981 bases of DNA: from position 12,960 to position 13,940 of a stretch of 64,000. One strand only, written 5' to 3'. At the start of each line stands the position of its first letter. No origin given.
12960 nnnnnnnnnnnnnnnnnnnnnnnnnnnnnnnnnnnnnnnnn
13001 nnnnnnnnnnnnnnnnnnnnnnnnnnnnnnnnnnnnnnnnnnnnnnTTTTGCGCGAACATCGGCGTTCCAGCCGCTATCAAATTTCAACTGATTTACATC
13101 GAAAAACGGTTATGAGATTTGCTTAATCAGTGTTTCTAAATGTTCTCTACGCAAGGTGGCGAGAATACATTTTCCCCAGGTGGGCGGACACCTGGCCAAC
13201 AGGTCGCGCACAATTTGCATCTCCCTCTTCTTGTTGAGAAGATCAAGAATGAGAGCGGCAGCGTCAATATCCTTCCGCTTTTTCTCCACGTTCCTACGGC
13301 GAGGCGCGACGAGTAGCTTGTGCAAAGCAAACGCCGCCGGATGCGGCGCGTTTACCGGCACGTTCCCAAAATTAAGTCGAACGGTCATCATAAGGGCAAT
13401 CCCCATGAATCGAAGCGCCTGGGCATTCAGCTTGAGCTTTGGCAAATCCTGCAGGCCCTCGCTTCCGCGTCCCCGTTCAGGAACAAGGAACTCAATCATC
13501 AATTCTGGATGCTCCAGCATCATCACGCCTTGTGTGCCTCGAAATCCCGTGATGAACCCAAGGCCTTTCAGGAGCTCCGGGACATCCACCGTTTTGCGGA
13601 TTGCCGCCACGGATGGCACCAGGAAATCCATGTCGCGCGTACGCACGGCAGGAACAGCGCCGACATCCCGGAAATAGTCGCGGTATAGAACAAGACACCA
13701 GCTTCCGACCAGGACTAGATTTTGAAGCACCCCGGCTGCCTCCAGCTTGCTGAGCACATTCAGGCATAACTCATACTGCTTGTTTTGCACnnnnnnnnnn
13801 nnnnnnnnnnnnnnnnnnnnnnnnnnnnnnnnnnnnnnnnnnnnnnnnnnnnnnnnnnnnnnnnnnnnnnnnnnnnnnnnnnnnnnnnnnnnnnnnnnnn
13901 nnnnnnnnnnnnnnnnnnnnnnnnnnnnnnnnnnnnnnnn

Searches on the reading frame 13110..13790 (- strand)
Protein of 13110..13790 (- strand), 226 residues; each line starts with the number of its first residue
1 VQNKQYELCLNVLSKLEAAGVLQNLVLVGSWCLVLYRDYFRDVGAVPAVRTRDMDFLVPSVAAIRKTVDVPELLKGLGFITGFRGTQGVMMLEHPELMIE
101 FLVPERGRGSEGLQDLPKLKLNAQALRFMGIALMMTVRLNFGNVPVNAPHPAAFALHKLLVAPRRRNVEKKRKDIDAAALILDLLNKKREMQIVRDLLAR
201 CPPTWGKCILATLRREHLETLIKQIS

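Call 3: search_protein_families(library=pfam, proteins=[window:13110-13790:-], max_evalue=1)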
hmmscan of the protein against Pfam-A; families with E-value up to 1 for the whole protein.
window:13110-13790:- (226 aa): 1 family
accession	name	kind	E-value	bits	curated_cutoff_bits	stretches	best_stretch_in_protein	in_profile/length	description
PF12281.14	NTP_transf_8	-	4.2e-24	86.2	26.3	1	11-191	5-207/218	Nucleotidyltransferase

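Call 4: search_protein_families(library=ncbifam, proteins=[window:13110-13790:-], max_evalue=1)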
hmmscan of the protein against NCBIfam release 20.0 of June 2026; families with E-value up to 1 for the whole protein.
window:13110-13790:- (226 aa): 0 families

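Call 5: search_protein_families(library=padloc, proteins=[window:13110-13790:-], max_evalue=1)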
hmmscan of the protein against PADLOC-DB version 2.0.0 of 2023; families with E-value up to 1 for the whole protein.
window:13110-13790:- (226 aa): 0 families

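Call 6: search_solved_structures(query=window:13110-13790:-, max_evalue=10, show_alignments=2)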
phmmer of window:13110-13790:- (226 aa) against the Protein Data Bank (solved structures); distinct sequences matched with E-value up to 10: 0.

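Call 8: search_protein_families(library=phrogs, proteins=[window:13110-13790:-], max_evalue=1)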
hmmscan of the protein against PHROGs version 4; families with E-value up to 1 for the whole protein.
window:13110-13790:- (226 aa): 1 family
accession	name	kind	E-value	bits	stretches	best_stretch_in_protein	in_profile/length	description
phrog_16579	-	moron, auxiliary metabolic gene and host takeover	0.63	8.4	1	3-63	1225-1285/1291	toxin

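Call 9: find_homologous_proteins(query=window:13110-13790:-)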
Query window:13110-13790:- (226 aa): 720 proteins with E <= 0.001 among 3385 candidates; the best 120 are listed.
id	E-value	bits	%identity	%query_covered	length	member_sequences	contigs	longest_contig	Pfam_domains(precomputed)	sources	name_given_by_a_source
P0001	1.1e-144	497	100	100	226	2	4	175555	PF12281.15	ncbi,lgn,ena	-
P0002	6.5e-136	469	93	100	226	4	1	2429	PF12281.15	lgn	-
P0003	1.8e-125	435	87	100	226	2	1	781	PF12281.15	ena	-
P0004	4.7e-125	433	88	100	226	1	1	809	PF12281.15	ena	-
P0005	8.7e-125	432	87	99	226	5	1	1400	PF12281.15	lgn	-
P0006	9.3e-123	426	85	100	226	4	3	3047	PF12281.15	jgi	-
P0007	6.7e-122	423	85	100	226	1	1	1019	PF12281.15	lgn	-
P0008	1.5e-121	422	86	100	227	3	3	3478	PF12281.15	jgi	-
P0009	5.2e-121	420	84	100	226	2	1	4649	PF12281.15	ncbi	-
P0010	1.4e-120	419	83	100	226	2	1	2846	PF12281.15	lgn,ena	-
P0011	5.1e-117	407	84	98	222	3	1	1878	PF12281.15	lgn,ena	-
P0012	5.6e-117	407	83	99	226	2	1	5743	PF12281.15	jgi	jgi:hypothetical protein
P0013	7.3e-117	406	83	100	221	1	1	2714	PF12281.15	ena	-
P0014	2.8e-112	391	80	99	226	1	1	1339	PF12281.15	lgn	-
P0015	4.3e-97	342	68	100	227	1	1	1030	PF12281.15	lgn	-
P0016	2.3e-96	340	69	98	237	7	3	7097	PF12281.15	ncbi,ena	-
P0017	1.9e-95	336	68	100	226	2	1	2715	PF12281.15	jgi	jgi:hypothetical protein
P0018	1.3e-94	334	71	96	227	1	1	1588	PF12281.15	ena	-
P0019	2.2e-93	330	68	100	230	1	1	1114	PF12281.15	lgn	-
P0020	5.2e-92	325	67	100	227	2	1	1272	PF12281.15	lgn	-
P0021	1.6e-90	320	64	100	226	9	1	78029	PF12281.15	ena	-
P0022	1.7e-90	320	68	95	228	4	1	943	PF12281.15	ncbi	-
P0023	3.0e-90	319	64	100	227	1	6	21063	PF12281.15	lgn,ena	-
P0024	2.0e-89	317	64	100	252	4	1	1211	PF12281.15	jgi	jgi:hypothetical protein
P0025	2.2e-89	317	69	94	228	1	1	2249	PF12281.15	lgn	-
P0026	6.3e-88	312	66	96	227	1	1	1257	PF12281.15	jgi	jgi:hypothetical protein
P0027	1.2e-87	311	63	99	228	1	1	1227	PF12281.15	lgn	-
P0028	4.9e-87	309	66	96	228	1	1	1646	PF12281.15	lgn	-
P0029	8.6e-87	308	65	95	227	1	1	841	PF12281.15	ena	-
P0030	1.0e-86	308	63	100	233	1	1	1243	PF12281.15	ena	-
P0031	5.9e-86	305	65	94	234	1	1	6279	PF12281.15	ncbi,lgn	-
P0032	7.0e-86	305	62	99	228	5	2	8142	PF12281.15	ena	-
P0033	1.1e-85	305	64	100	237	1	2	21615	PF12281.15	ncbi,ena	-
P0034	3.4e-85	303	61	100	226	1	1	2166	PF12281.15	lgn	-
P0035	4.0e-85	303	62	100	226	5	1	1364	PF12281.15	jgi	jgi:hypothetical protein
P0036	4.1e-85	303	62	100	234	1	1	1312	PF12281.15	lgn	-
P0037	6.8e-85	302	62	100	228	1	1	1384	PF12281.15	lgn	-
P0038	1.6e-84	301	64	94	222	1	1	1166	PF12281.15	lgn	-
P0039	1.9e-84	301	63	96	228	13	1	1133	PF12281.15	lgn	-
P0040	3.2e-83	297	61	100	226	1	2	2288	PF12281.15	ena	-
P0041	3.7e-83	296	64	95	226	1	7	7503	PF12281.15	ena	-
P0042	3.7e-83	296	59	100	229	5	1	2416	PF12281.15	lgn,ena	-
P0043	4.9e-83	296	61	100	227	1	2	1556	PF12281.15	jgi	-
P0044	9.6e-83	295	58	100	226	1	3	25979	PF12281.15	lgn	-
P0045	1.2e-82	295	63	94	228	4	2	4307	PF12281.15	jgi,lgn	-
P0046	1.5e-82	294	63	94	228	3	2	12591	PF12281.15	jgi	-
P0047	3.1e-82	293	61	100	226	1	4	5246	PF12281.15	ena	-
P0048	3.9e-82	293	63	95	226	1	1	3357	PF12281.15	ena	-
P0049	1.7e-81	291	58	100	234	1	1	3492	PF12281.15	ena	-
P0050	1.7e-81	291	63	94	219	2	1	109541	PF12281.15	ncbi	ncbi:MAG: GSU2403 family nucleotidyltransferase fold protein [Kiritimatiellia bacterium]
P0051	3.7e-81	290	62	95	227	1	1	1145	PF12281.15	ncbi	-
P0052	4.0e-81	290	66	91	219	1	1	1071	PF12281.15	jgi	jgi:hypothetical protein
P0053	1.1e-80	288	84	73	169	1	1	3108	PF12281.15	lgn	-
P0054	1.8e-80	288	63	94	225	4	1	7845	PF12281.15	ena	-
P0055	2.6e-80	287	66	95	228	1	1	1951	PF12281.15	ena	-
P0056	2.8e-79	284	59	100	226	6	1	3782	PF12281.15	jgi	jgi:hypothetical protein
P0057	3.7e-79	283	62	94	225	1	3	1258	PF12281.15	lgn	-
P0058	7.9e-78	279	61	94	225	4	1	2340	PF12281.15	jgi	-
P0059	2.5e-77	277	68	84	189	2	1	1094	PF12281.15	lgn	-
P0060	3.9e-77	277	61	97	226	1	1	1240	PF12281.15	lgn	-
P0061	3.9e-72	260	59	89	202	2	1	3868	PF12281.15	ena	-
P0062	7.6e-72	259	65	81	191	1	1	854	PF12281.15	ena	-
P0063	1.8e-71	258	55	97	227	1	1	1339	PF12281.15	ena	-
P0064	7.9e-71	256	55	95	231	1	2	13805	PF12281.15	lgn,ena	-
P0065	1.2e-70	255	57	95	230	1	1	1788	PF12281.15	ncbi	-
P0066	5.5e-70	253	83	61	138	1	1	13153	PF12281.15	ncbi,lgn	-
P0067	1.4e-69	252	56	96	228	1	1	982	PF12281.15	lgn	-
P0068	1.1e-67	246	70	73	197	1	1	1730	PF12281.15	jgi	-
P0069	1.8e-67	245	53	95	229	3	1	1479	PF12281.15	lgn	-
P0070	7.4e-67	243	52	100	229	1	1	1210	PF12281.15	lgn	-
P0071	3.0e-66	241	53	95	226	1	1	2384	PF12281.15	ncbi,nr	ncbi:MAG: hypothetical protein GF392_00785 [Candidatus Omnitrophica bacterium]|nr:hypothetical prote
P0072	1.0e-65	239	51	99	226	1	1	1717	PF12281.15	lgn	-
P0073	2.8e-65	238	67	72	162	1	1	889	PF12281.15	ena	-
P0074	3.7e-65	237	52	97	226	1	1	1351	PF12281.15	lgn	-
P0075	3.9e-65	237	52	97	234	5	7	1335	PF12281.15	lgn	-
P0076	4.4e-65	237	51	98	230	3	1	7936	PF12281.15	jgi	jgi:hypothetical protein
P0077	5.0e-65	237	52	97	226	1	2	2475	PF12281.15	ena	-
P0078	8.2e-65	236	53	96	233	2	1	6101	PF12281.15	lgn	-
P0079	3.8e-64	234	54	91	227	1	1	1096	PF12281.15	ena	-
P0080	6.0e-64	234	51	97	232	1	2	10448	PF12281.15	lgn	-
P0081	7.8e-64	233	52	94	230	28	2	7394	PF12281.15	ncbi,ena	ncbi:MAG: GSU2403 family nucleotidyltransferase fold protein [Kiritimatiellales bacterium]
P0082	8.6e-64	233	48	98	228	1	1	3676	PF12281.15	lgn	-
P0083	9.9e-64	233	48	96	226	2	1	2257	PF12281.15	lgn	-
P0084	1.2e-63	233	50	93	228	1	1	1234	PF12281.15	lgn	-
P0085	1.2e-63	233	52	94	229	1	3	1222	PF12281.15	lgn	-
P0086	1.5e-63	232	47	100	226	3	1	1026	PF12281.15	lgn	-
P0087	1.5e-63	232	51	98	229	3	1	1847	PF12281.15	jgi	jgi:hypothetical protein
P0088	1.7e-63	232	52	91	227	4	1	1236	PF12281.15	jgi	jgi:hypothetical protein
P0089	1.8e-63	232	53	91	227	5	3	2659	PF12281.15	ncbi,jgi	ncbi:MAG: GSU2403 family nucleotidyltransferase fold protein [Planctomycetota bacterium]|jgi:hypothe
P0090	1.9e-63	232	48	95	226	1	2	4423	PF12281.15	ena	-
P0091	2.1e-63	232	52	98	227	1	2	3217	PF12281.15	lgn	-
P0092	2.2e-63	232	51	95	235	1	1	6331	PF12281.15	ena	-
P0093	2.9e-63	231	48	99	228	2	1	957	PF12281.15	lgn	-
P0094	4.1e-63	231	53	91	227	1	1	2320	PF12281.15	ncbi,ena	-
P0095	4.6e-63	231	53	92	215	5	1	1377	PF12281.15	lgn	-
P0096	4.8e-63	231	65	69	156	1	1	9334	PF12281.15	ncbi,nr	ncbi:MAG: GSU2403 family nucleotidyltransferase fold protein, partial [Kiritimatiellae bacterium]|nr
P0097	7.8e-63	230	50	94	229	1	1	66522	PF12281.15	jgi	-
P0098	8.2e-63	230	46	100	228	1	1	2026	PF12281.15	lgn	-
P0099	1.0e-62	229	52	91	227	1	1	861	PF12281.15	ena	-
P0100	1.3e-62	229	52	92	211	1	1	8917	PF12281.15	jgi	jgi:hypothetical protein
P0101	1.4e-62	229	48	95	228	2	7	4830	PF12281.15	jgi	-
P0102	3.0e-62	228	47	99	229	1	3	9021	PF12281.15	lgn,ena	-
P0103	3.7e-62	228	49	94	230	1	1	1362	PF12281.15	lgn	-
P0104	3.9e-62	228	52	92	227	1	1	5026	PF12281.15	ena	-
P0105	4.0e-62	228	50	99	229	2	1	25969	PF12281.15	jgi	-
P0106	4.6e-62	227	52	95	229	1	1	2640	PF12281.15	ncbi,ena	-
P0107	4.9e-62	227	52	94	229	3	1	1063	PF12281.15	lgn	-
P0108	7.5e-62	227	50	98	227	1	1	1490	PF12281.15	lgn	-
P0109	8.1e-62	227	50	94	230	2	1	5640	PF12281.15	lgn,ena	-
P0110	1.5e-61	226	48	95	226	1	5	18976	PF12281.15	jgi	-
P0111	1.6e-61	226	52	91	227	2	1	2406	PF12281.15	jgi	-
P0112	1.9e-61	225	51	92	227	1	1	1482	PF12281.15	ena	-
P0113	2.0e-61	225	51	92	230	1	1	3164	PF12281.15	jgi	jgi:hypothetical protein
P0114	2.6e-61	225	51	91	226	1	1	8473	PF12281.15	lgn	-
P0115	2.7e-61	225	47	98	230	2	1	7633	PF12281.15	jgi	-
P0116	3.0e-61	225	50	92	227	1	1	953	PF12281.15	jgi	jgi:hypothetical protein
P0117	3.2e-61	225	48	99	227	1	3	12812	PF12281.15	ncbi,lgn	-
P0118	3.8e-61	224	52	91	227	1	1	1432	PF12281.15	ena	-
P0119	3.8e-61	224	47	100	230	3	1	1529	PF12281.15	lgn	-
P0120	3.9e-61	224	49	94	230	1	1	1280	PF12281.15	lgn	-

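Call 14: find_encoding_contigs(protein=P0001, flank=6000, max_places=4)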
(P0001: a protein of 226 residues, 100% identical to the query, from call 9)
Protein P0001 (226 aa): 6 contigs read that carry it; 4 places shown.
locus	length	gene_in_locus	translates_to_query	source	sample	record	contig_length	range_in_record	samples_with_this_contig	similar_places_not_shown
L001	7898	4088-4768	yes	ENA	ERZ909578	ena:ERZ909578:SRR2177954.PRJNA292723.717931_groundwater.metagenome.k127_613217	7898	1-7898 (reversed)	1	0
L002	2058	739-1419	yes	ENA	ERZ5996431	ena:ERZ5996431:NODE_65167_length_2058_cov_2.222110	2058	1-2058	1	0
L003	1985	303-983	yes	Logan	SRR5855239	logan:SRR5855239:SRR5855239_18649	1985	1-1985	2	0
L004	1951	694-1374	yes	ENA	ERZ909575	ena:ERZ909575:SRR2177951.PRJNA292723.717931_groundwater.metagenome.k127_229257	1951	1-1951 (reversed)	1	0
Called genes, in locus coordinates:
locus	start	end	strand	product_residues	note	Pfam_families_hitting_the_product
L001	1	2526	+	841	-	?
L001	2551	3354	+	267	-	-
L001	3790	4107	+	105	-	-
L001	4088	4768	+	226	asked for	PF12281:NTP_transf_8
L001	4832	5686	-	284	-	-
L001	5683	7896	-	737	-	?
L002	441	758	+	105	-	-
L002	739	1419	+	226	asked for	PF12281:NTP_transf_8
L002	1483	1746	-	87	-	-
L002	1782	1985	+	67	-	-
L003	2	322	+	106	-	?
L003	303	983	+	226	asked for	PF12281:NTP_transf_8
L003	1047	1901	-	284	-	-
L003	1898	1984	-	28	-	?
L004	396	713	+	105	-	-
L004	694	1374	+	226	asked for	PF12281:NTP_transf_8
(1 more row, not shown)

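Call 19: find_related_loci(query=A2, collection=genome_contigs, flank=4000)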
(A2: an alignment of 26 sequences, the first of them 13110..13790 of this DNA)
Query A2 (226 aa) in genome_contigs; peptide patterns used: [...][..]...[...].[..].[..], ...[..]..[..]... (x = any residue, [..] = any of these).
342 stretches matched a pattern; 303 encode a relative of the query (tblastn E <= 1e-3); the best 80 are kept; 80 distinct loci.
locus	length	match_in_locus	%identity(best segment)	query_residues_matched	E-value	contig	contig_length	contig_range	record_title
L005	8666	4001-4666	84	1-222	1e-121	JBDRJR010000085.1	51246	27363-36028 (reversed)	MAG: Verrucomicrobiota bacterium isolate MEGAHIT-group-1.662 k141_4756944, whole genome shotgun sequence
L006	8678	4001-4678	63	1-226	6e-97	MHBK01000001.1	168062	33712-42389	MAG: Lentisphaerae bacterium GWF2_57_35 gwf2_scaffold_104, whole genome shotgun sequence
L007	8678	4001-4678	64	1-226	1e-96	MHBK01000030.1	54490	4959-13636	MAG: Lentisphaerae bacterium GWF2_57_35 gwf2_scaffold_2591, whole genome shotgun sequence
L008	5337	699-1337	65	1-213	2e-92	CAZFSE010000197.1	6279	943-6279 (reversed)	MAG TPA_asm: uncultured Verrucomicrobiota bacterium isolate binchicken_co269_230 genome assembly, contig: NODE_13103_len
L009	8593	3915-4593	67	1-226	4e-90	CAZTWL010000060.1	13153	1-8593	MAG TPA_asm: uncultured Verrucomicrobiota bacterium isolate SRP192927_co3_754 genome assembly, contig: NODE_11323_length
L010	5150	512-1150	54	3-215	6e-73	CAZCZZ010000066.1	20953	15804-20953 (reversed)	MAG TPA_asm: uncultured Verrucomicrobiota bacterium isolate SRP173033_co1_366 genome assembly, contig: NODE_4353_length_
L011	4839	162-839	62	1-226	3e-89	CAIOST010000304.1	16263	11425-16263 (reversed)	uncultured bacterium isolate Loclat_bin-14761 genome assembly, contig: bin-14761:304/406, whole genome shotgun sequence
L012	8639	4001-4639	51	1-213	2e-69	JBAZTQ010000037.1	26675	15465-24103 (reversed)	MAG: Kiritimatiellales bacterium isolate SO_2017_GW1_207 NODE_7500_length_26675_cov_3.571418_OW334_2017, whole genome sh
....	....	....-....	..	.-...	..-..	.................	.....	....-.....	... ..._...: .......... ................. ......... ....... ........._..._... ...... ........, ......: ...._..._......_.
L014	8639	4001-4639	51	1-213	8e-69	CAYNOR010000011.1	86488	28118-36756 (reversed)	MAG TPA_asm: uncultured Verrucomicrobiota bacterium isolate binchicken_co340_63 genome assembly, contig: NODE_125_length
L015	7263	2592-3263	51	3-222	3e-68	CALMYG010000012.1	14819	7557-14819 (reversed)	MAG TPA_asm: uncultured Verrucomicrobia bacterium isolate SRR2107179_bin.42_CONCOCT_v1.1_MAG genome assembly, contig: ER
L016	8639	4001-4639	48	1-213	4e-68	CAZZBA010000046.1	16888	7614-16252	MAG TPA_asm: uncultured Victivallales bacterium isolate SRP272421_co4_23 genome assembly, contig: NODE_8795_length_16888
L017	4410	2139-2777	49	1-213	4e-67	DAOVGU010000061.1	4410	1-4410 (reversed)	MAG TPA_asm: bacterium isolate CSMAG_1143 CSMAG_1143_k141_5666812_length_4410_cov_8.0000, whole genome shotgun sequence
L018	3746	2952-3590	49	1-213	8e-67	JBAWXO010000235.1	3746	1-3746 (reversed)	MAG: Kiritimatiellales bacterium isolate ELA065 MAG065_235, whole genome shotgun sequence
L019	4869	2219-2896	47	1-226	2e-66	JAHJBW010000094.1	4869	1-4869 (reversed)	MAG: Candidatus Margulisiibacteriota bacterium isolate Modern_marine.mb.277 Modern_marine.mb.277_k141_865084, whole geno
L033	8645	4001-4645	47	1-215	8e-64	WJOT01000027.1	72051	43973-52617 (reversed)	MAG: Clostridia bacterium isolate 1244-F3-H4-B3 F3H4_C14, whole genome shotgun sequence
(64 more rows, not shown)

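Call 23: predict_structure(alignment_id=A2)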
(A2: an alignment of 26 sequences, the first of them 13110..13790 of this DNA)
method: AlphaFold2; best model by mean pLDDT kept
length: 226 residues; sequences in the alignment: 26
mean_pLDDT: 93.2   pTM: 0.90
mean pLDDT of the five models: 93.2, 92.9, 92.8, 92.0, 91.8
residues with pLDDT >= 90: 199; 70-90: 20; 50-70: 6; < 50: 1
segments of 3 or more residues with pLDDT < 50: none
pLDDT, mean of each block of 10 residues (from residue 1): 83 97 96 94 88 94 93 97 88 96 77 88 92 96 96 98 94 96 97 97 95 96 91
secondary structure, 60 per line:
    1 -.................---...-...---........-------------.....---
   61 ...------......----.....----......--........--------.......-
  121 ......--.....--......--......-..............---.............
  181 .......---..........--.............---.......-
elements in order: H2-18 E26-28 H32-39 E53-57 H70-75 E80-84 E89-94 E97-104 E113-116 E121-126 H129-133 E136-141 E144-149 H151-164 H168-187 H191-200 H203-215 H219-225

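Call 34: search_dna_similar(query=window:13110-13790:-, collection=plasmids, mode=protein, max_evalue=0.001, max_rows=30)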
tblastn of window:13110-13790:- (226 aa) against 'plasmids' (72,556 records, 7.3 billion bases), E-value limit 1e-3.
Records with a match: 155; places in all: 155; records where one place covers at least 80% of the query: 5.
Best place of each record, by identity: <60% 155.
By first word of the organism name: Pseudosulfitobacter 45; Paracoccus 27; Phaeobacter 10; Cereibacter 9; Leisingera 9; Labrenzia 7; Roseovarius 6; Roseibium 5; Mesorhizobium 4; Sulfitobacter 4; and 21 more.
By predicted mobility (MOB-suite, as given by PLSDB): non-mobilizable 116; conjugative 30; mobilizable 9.
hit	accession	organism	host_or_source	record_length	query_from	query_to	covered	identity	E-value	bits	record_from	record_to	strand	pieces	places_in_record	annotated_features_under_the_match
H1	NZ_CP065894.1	Paracoccus marcusii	Cancer pagurus,whole ...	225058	6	215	93%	30.1%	3e-6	55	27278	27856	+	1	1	GSU2403 family nucleotidyltransferase fold protein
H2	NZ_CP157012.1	Paracoccus marcusii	Halophytes,cell culture,Suaeda maritima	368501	6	215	93%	30.1%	4e-6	54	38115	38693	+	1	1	GSU2403 family nucleotidyltransferase fold protein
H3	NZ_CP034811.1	Paracoccus sp. Arc7-R13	-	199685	6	215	93%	29.7%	2e-6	56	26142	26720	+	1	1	GSU2403 family nucleotidyltransferase fold protein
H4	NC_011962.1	Cereibacter sphaeroides KD131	-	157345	19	215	87%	30.7%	1e-5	53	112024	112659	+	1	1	GSU2403 family nucleotidyltransferase fold protein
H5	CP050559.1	Sinorhizobium meliloti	Melilotus officinalis,cell culture,root ...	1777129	11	207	87%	28.3%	7e-4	48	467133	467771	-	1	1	hypothetical protein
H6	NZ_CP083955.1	Mesorhizobium sp. B2-1-1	cell culture,soil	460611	11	167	69%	30.7%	2e-4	49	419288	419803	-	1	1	GSU2403 family nucleotidyltransferase fold protein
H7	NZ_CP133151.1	Sinorhizobium chiapasense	Acaciella angustissima,cell culture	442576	12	166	69%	30.8%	2e-4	49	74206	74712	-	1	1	GSU2403 family nucleotidyltransferase fold protein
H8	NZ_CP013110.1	Sinorhizobium americanum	Vachellia farnesiana,cell culture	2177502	12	165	68%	31.0%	8e-4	47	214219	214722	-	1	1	record has no annotation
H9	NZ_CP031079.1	Paracoccus yeei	Homo sapiens,single cell,eye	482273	96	215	53%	38.8%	4e-6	54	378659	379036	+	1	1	GSU2403 family nucleotidyltransferase fold protein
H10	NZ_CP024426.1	Paracoccus yeei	Homo sapiens,single cell,skin swab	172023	96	215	53%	38.0%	1e-5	53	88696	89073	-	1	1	GSU2403 family nucleotidyltransferase fold protein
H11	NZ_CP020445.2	Paracoccus yeei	Homo sapiens,Urine suprapubic aspirate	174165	96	215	53%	38.0%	2e-5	52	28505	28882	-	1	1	GSU2403 family nucleotidyltransferase fold protein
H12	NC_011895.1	Methylobacterium nodulans ORS 2060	-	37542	12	165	68%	29.4%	1e-4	50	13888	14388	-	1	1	GSU2403 family nucleotidyltransferase fold protein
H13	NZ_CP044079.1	Paracoccus yeei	Homo sapiens,clinical isolate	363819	96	213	52%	37.8%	3e-5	52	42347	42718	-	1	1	GSU2403 family nucleotidyltransferase fold protein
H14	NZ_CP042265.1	Qingshengfaniella alkalisoli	cell culture,saline soil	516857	96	216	54%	36.2%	7e-5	50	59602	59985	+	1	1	GSU2403 family nucleotidyltransferase fold protein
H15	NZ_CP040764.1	Paracoccus liaowanqingii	Tibetan antelope,cell culture,feces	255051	98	215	52%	36.5%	2e-6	55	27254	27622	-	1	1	GSU2403 family nucleotidyltransferase fold protein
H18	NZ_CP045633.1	Roseibium aggregatum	-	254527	96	215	53%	35.2%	4e-7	57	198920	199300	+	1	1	GSU2403 family nucleotidyltransferase fold protein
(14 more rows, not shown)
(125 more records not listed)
